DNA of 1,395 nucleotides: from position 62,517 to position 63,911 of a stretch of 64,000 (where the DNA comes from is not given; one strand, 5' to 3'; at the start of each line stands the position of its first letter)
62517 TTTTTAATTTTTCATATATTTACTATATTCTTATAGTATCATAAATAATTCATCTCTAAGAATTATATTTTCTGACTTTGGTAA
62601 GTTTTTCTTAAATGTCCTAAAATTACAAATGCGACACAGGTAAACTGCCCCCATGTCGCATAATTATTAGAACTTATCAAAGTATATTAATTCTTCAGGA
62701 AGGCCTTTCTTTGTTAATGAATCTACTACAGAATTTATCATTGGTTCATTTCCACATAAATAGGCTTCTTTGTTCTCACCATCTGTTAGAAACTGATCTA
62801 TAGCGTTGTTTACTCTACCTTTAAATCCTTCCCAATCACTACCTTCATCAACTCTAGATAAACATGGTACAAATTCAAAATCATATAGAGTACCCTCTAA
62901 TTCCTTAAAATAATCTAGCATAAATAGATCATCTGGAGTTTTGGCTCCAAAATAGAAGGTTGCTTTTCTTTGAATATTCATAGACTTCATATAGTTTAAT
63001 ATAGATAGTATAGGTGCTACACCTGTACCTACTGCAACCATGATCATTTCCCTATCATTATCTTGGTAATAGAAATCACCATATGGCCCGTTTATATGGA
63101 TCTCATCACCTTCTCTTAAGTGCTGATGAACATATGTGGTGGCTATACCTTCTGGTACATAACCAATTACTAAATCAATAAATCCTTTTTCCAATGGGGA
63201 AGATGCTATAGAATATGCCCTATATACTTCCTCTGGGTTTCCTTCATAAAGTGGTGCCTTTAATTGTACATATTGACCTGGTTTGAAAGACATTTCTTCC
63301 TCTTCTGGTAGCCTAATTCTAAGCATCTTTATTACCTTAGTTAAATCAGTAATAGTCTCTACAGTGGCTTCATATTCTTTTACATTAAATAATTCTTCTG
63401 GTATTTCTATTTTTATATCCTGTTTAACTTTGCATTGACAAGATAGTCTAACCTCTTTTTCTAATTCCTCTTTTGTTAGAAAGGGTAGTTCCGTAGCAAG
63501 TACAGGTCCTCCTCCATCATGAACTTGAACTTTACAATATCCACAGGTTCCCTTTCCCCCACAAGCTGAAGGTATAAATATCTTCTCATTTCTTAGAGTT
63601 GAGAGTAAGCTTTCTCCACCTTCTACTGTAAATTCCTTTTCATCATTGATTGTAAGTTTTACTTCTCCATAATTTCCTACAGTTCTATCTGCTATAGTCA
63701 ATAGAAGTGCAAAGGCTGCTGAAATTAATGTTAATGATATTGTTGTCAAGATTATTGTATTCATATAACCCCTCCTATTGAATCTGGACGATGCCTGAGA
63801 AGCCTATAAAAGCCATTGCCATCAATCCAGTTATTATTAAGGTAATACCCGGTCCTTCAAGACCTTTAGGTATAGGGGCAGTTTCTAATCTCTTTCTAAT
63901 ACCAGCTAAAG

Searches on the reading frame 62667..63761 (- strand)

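Call 63: search_protein_families(library=pfam, proteins=[window:62667-63761:-], max_evalue=0.001)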
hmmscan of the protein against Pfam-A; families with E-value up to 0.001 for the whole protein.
window:62667-63761:- (364 aa): 4 families
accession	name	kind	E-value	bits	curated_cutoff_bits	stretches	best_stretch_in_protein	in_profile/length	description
PF00175.26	NAD_binding_1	-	3.4e-19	69.9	22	1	241-346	1-108/109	Oxidoreductase NAD-binding domain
PF00970.30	FAD_binding_6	-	9.2e-18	64.9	21.1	1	132-232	2-99/99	Oxidoreductase FAD-binding domain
PF00111.32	Fer2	-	1.7e-13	50.7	21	1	37-113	2-77/77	2Fe-2S iron-sulfur cluster binding domain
PF22290.1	DmmA-like_N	-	0.00074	20.4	33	0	226-271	8-50/124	Dimethylamine monooxygenase subunit DmmA-like, N-terminal domain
